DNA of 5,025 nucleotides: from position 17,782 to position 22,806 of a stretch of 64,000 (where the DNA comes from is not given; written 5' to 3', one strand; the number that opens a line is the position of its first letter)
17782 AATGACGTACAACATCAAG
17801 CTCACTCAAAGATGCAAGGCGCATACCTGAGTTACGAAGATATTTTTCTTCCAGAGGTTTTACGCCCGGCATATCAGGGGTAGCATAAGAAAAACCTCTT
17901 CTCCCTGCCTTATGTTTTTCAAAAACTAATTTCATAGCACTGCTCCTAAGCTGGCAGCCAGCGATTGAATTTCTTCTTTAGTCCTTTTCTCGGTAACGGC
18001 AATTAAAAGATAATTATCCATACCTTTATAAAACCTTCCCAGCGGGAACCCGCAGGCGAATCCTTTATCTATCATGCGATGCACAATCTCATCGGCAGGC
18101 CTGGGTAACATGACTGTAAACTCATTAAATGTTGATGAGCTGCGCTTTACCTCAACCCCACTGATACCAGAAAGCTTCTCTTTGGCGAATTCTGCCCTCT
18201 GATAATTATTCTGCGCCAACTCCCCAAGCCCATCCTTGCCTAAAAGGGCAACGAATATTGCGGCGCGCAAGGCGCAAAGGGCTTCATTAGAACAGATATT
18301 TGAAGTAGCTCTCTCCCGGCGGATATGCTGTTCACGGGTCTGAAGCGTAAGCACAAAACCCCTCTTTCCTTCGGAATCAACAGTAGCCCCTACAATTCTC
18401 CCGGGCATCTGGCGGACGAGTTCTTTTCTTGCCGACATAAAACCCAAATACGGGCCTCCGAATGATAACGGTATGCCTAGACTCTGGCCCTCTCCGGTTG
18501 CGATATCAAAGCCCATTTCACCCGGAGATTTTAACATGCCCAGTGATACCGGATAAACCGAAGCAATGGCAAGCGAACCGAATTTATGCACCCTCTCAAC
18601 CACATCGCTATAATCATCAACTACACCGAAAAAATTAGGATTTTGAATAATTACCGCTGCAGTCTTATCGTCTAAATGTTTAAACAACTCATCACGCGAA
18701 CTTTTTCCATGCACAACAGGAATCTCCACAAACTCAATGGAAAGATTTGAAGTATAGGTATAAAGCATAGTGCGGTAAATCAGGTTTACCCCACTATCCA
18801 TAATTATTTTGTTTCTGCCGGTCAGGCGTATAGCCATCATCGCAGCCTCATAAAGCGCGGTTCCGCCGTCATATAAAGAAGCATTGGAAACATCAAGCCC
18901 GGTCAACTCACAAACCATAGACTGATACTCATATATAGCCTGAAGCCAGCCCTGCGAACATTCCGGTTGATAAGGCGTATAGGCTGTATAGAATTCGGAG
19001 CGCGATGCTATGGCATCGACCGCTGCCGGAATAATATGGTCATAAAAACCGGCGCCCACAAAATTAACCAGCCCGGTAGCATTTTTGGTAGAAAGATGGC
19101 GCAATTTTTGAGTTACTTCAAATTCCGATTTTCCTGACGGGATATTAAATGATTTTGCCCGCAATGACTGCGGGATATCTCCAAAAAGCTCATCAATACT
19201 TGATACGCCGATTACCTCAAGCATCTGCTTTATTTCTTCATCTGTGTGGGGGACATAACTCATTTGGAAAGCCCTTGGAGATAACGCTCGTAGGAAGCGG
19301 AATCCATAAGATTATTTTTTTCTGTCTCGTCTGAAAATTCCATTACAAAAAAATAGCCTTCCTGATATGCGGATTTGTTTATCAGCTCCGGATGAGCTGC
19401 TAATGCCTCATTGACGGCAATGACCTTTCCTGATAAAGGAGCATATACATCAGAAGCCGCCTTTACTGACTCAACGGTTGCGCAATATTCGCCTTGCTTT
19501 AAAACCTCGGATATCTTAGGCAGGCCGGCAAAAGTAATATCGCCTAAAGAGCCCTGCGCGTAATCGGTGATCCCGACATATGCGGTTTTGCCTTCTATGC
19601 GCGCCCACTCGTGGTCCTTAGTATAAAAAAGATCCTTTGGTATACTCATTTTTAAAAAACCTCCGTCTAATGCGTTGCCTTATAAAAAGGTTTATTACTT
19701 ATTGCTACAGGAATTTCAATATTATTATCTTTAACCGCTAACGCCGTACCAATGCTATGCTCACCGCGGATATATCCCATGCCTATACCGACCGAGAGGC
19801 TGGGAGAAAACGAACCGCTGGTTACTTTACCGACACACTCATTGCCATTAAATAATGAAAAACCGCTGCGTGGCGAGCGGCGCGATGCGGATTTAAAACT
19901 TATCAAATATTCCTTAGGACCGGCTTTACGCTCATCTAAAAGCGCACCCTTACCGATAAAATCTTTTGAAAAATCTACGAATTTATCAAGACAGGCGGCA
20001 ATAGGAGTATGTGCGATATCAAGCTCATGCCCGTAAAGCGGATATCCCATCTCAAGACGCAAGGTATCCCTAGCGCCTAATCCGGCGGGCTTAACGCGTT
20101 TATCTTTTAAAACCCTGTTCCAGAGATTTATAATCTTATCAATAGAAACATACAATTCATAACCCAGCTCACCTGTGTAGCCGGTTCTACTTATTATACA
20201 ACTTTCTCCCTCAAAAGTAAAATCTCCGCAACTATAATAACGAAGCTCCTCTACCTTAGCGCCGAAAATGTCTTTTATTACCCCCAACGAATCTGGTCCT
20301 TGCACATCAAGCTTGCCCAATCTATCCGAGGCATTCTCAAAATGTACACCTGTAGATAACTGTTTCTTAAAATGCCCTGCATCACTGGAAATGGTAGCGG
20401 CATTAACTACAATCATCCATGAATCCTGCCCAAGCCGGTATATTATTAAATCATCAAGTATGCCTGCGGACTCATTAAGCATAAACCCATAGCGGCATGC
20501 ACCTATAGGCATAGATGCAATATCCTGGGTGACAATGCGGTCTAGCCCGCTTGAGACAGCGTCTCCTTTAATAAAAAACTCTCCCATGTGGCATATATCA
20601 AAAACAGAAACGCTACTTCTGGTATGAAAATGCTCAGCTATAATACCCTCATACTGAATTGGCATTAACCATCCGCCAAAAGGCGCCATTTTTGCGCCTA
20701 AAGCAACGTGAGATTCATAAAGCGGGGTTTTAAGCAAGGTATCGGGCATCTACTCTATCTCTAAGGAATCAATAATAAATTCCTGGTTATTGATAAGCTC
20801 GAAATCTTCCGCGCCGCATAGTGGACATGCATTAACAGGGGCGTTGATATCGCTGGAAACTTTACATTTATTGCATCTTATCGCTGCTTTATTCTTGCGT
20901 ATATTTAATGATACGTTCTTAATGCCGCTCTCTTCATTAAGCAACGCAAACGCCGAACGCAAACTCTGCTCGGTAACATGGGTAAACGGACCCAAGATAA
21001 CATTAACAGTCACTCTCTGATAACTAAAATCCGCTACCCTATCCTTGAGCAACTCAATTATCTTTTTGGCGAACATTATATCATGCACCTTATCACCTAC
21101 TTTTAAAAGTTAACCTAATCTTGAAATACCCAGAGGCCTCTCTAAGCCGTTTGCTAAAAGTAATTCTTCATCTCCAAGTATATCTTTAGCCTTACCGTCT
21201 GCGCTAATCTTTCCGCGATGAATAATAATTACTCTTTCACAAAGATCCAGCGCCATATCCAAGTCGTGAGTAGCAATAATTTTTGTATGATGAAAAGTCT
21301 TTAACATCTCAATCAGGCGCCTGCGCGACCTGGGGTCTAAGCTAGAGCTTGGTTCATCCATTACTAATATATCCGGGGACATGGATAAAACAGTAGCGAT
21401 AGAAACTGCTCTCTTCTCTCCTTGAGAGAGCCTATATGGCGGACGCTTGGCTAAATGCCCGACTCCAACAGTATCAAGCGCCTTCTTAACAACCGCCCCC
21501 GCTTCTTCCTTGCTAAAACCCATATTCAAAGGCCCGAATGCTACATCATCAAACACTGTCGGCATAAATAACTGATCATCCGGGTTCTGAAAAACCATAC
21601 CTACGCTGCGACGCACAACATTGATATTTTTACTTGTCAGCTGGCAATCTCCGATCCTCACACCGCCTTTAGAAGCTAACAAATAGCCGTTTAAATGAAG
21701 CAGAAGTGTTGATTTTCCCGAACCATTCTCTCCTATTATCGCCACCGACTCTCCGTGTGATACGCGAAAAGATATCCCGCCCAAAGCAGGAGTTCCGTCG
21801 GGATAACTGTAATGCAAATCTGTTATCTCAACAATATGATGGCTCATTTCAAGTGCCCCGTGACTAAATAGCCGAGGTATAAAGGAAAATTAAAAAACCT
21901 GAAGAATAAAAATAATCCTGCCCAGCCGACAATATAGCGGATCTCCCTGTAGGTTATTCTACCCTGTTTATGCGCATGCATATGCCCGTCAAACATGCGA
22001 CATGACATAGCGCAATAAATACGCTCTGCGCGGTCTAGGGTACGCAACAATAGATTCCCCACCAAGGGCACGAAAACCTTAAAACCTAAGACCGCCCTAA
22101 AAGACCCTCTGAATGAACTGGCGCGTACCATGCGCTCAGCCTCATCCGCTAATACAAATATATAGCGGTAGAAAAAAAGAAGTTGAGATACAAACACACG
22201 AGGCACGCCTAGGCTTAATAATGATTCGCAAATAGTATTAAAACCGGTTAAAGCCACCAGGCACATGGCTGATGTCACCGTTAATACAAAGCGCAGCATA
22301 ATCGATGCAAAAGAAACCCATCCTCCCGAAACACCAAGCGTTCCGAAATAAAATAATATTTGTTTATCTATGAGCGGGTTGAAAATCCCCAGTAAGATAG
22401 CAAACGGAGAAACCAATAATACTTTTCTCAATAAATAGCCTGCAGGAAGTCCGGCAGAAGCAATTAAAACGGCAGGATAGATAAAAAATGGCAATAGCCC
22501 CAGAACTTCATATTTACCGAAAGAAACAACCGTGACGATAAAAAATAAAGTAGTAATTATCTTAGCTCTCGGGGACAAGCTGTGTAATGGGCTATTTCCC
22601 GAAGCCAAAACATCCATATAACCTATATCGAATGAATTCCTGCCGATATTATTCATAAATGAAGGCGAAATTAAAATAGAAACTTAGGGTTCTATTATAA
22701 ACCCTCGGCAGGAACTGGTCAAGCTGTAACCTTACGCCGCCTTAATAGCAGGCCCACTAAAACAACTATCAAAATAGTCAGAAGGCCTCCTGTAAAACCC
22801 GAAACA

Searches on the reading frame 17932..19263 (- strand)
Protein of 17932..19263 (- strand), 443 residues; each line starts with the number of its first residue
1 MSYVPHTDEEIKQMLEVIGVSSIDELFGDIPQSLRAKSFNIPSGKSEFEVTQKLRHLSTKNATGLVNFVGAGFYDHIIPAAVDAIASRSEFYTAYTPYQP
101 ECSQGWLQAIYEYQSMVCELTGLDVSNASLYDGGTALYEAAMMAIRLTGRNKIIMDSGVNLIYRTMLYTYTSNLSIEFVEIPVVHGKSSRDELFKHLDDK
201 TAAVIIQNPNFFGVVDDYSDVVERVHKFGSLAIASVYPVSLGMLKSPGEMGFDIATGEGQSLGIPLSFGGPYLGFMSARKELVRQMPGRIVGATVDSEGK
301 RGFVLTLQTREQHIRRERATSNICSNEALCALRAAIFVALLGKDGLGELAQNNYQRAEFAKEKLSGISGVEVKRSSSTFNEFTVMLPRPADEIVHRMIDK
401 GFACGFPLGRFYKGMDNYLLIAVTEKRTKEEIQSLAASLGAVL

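Call 31: search_protein_families(library=pfam, proteins=[window:17932-19263:-])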
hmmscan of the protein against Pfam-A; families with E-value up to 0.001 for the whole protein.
window:17932-19263:- (443 aa): 1 family
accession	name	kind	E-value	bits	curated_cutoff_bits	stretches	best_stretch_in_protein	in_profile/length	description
PF02347.22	GDC-P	-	1.6e-131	439.6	26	1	2-437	2-427/429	Glycine cleavage system P-protein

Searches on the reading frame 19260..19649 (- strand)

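Call 31: search_protein_families(library=pfam, proteins=[window:19260-19649:-])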
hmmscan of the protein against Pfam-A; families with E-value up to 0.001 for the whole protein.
window:19260-19649:- (129 aa): 1 family
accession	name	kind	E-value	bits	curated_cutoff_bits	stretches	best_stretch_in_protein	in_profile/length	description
PF01597.25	GCV_H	-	2.2e-37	128.1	22.2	1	8-125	2-120/122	Glycine cleavage H-protein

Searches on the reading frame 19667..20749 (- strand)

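Call 31: search_protein_families(library=pfam, proteins=[window:19667-20749:-])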
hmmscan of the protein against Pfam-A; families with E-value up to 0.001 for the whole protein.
window:19667-20749:- (360 aa): 2 families
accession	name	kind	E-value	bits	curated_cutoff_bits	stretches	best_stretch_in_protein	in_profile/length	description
PF01571.26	GCV_T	-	2.2e-83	279.9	25.6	1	10-255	1-253/255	Aminomethyltransferase folate-binding domain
PF08669.17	GCV_T_C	-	8.4e-14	51.7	25.9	1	290-357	12-80/80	Glycine cleavage T-protein C-terminal barrel domain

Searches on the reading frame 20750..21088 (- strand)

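Call 31: search_protein_families(library=pfam, proteins=[window:20750-21088:-])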
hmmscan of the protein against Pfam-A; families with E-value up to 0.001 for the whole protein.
window:20750-21088:- (112 aa): 1 family
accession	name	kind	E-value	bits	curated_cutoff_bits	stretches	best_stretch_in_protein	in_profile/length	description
PF01155.25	HypA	-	4e-20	72.4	28.9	1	1-111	1-112/112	Hydrogenase/urease nickel incorporation, metallochaperone, hypA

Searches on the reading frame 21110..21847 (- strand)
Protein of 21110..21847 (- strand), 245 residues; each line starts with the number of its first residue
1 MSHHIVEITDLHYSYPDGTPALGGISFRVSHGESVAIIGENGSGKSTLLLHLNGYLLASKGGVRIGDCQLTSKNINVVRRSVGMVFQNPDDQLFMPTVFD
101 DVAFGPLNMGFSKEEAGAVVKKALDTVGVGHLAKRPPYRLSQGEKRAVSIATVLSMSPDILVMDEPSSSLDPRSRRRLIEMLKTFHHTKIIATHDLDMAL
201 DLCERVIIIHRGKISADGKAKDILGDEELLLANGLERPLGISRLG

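Call 32: search_protein_families(library=pfam, proteins=[window:21110-21847:-])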
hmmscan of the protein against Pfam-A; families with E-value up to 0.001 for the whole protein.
window:21110-21847:- (245 aa): 4 families
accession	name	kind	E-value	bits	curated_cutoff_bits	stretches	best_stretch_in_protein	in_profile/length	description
PF00005.33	ABC_tran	-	4.4e-29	102.3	25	1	23-167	2-136/137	ABC transporter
PF13304.12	AAA_21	-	4.9e-16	60.1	27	1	123-194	221-298/304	AAA domain, putative AbiEii toxin, Type IV TA system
PF02463.25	SMC_N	-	8.2e-08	32.4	40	1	34-200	26-203/220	RecF/RecN/SMC N terminal domain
PF13555.12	AAA_29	-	0.00029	20.9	27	1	27-49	17-39/61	P-loop containing region of AAA domain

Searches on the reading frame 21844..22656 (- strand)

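Call 32: search_protein_families(library=pfam, proteins=[window:21844-22656:-])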
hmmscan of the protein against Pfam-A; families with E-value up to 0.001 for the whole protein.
window:21844-22656:- (270 aa): 1 family
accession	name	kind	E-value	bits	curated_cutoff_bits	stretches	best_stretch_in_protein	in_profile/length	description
PF02361.21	CbiQ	-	4.8e-27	95.4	25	1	21-224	2-210/216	Cobalt transport protein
